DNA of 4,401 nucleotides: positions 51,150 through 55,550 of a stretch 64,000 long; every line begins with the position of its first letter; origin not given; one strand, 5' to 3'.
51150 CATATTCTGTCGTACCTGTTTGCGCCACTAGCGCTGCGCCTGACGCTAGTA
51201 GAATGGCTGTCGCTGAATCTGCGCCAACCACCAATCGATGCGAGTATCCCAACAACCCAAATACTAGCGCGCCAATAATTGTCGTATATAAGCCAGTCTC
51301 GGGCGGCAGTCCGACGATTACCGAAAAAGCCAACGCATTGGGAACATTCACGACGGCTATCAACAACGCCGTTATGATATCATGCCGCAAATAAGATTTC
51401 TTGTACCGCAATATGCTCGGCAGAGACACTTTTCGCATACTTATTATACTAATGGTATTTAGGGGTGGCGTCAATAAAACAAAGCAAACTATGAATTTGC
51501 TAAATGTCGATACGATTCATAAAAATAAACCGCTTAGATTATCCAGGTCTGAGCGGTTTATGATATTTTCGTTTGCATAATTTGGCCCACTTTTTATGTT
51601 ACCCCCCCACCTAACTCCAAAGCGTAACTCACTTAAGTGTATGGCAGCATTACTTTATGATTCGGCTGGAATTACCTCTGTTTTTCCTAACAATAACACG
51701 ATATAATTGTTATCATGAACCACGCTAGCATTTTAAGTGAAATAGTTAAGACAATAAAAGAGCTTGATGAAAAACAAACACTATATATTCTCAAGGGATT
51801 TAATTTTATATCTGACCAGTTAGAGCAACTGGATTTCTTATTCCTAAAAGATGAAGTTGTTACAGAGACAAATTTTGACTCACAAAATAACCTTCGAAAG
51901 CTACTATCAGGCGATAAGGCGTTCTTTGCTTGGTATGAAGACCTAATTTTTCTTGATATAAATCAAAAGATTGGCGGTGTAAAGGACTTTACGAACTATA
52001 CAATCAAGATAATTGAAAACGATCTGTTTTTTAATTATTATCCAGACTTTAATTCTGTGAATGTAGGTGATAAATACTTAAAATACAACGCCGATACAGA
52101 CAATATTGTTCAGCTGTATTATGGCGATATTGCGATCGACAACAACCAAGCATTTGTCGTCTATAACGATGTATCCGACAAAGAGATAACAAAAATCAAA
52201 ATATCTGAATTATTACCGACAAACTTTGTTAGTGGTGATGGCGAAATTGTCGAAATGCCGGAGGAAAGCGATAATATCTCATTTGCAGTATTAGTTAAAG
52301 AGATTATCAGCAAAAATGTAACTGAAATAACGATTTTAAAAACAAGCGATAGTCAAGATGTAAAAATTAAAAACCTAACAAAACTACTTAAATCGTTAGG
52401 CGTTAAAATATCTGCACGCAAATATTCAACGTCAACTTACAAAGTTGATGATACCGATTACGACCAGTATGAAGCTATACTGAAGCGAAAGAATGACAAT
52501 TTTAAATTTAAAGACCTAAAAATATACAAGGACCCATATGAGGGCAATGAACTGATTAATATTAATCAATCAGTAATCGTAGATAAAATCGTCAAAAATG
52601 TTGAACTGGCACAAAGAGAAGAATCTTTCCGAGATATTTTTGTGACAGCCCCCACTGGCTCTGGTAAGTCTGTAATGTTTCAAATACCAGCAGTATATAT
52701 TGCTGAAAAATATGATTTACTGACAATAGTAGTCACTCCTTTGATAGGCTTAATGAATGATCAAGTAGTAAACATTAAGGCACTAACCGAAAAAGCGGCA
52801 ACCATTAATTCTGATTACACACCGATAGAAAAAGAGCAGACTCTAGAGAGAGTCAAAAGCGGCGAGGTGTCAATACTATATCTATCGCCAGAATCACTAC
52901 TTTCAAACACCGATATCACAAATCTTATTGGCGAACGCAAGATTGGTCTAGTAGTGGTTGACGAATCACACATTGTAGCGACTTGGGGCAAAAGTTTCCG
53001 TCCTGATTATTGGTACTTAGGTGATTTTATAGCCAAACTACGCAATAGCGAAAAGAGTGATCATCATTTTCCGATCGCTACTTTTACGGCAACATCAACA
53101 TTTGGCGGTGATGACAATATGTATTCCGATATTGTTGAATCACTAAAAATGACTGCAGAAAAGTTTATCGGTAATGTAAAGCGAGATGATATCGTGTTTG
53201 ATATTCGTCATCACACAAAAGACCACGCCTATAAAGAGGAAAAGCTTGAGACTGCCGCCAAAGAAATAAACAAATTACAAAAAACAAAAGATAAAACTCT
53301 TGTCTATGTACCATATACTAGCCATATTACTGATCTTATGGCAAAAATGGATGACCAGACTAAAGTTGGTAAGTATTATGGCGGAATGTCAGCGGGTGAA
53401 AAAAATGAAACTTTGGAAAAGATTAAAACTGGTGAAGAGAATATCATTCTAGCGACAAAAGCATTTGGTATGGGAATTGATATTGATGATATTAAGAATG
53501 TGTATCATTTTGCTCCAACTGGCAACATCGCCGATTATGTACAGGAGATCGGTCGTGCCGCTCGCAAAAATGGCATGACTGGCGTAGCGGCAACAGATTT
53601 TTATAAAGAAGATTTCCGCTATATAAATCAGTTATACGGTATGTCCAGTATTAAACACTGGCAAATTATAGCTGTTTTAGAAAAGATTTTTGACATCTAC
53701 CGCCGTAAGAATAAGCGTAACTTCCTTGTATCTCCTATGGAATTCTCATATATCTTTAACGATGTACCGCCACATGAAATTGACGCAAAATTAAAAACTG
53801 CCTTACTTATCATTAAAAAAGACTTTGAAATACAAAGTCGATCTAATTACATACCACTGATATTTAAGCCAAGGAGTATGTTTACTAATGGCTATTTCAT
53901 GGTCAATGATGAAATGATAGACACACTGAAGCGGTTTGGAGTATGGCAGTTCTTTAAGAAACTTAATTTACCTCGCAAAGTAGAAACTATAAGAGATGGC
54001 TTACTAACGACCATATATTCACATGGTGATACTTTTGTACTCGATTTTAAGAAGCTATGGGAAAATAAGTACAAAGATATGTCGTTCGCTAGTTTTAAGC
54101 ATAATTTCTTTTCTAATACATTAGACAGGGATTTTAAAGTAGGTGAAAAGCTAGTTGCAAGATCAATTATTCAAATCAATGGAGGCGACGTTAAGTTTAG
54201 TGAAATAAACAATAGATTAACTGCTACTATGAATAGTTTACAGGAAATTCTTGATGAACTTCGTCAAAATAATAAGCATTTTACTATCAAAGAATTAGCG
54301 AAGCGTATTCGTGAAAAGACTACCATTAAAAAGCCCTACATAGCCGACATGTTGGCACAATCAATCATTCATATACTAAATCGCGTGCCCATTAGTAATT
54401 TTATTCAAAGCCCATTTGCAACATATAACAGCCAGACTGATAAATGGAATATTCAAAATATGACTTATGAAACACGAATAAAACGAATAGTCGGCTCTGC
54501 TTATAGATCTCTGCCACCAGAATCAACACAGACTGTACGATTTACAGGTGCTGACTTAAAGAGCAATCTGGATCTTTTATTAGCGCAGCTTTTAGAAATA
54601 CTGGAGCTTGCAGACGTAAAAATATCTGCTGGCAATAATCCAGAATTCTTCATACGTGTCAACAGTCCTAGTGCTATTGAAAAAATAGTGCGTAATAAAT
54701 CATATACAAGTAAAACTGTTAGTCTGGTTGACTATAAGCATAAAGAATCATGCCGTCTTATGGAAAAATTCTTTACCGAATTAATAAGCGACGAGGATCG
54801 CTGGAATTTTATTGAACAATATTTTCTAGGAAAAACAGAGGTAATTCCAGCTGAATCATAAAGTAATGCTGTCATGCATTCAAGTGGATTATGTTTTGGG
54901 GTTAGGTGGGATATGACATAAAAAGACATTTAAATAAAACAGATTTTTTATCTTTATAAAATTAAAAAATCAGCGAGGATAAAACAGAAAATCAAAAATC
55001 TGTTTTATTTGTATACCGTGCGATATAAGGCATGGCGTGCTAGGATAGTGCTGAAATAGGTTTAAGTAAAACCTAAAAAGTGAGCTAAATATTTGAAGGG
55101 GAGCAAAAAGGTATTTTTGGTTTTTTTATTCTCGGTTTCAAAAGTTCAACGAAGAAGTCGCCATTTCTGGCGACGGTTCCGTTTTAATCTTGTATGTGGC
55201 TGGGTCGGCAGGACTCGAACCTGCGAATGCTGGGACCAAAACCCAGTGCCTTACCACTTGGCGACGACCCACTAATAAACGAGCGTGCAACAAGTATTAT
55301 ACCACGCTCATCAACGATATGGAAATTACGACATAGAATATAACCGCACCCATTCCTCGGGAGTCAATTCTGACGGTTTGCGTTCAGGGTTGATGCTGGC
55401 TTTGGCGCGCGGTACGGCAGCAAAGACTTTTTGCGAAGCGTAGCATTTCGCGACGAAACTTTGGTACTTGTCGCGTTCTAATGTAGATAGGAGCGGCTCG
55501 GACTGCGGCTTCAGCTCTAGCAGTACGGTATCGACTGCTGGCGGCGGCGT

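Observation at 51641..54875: A 3.2-kb AT-rich single-gene cassette bounded by a 49-bp near-perfect inverted repeat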

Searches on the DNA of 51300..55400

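Call 59: search_rna_families(source=window, start=51300, end=55400, threshold=evalue, max_evalue=1)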
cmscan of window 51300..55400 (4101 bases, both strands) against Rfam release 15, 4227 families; matches with E-value up to 1: 2.
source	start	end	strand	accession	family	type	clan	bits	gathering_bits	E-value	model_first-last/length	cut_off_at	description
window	55200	55271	-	RF00005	tRNA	Gene; tRNA;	CL00001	63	29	1.7e-12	1-71/71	no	tRNA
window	52181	52256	+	RF00571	SNORD65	Gene; snRNA; snoRNA; CD-box;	CL00057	24.1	41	0.061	1-73/73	no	Small nucleolar RNA SNORD65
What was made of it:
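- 55197..55271 (-): tRNA-Gln(UUG). Its 3' CCA end is the insertion point. 55197-55200 is the right TGGC copy. Rfam tRNA, 63 bits (call 59).
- There is no Rfam match (call 59).
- Tried and rejected: Only the tRNA matched (call 59).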

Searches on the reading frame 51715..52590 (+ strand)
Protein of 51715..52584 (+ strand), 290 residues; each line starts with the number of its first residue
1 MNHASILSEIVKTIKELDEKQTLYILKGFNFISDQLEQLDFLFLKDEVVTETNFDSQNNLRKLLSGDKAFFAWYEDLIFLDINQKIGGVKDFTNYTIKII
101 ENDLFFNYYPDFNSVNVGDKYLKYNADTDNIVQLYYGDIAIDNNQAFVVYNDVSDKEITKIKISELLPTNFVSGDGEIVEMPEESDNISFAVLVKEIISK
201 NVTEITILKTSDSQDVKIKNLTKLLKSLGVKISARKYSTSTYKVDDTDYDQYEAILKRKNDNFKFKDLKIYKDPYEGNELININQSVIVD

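Call 92: search_protein_families(library=pfam, proteins=[window:51715-52584:+], max_evalue=5)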
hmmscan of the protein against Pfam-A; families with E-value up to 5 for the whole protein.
window:51715-52584:+ (290 aa): 2 families
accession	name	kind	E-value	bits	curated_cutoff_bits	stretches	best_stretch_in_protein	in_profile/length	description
PF18066.6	Phage_ABA_S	-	0.17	13.1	27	1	161-223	10-71/89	Phage ABA sandwich domain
PF16565.11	MIT_C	-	0.38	11.1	25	0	103-135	6-39/142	Phospholipase D-like domain at C-terminus of MIT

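Call 93: search_protein_families(library=phrogs, proteins=[window:51715-52584:+], max_evalue=0.01)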
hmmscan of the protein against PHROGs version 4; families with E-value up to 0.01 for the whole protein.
window:51715-52584:+ (290 aa): 0 families
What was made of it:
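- Tried and rejected: Pfam and PHROGs found nothing (calls 92, 93).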

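Call 99: predict_structure(alignment_id=A6)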
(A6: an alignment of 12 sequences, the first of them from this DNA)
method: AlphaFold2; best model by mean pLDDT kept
length: 292 residues; sequences in the alignment: 12
mean_pLDDT: 87.0   pTM: 0.77
mean pLDDT of the five models: 87.0, 84.1, 83.7, 83.5, 82.9
residues with pLDDT >= 90: 142; 70-90: 133; 50-70: 14; < 50: 3
segments of 3 or more residues with pLDDT < 50: none
pLDDT, mean of each block of 10 residues (from residue 1): 80 96 96 91 85 81 87 94 88 91 94 83 89 93 92 88 95 83 82 92 83 71 92 75 82 92 90 76 85 74
secondary structure, 60 per line:
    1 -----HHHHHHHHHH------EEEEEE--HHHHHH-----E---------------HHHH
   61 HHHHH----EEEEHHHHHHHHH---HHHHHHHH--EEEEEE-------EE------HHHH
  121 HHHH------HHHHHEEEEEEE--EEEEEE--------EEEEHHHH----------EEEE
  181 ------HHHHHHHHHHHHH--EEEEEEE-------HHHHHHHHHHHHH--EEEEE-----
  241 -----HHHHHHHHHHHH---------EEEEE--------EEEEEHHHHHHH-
elements in order: H6-15 E22-27 H30-35 H57-65 E70-73 H74-82 H86-93 E96-101 H117-124 H131-135 E136-142 E145-150 E159-162 H163-166 E177-180 H187-199 E202-208 H216-228 E231-235 H246-257 E267-271 E280-284 H285-291
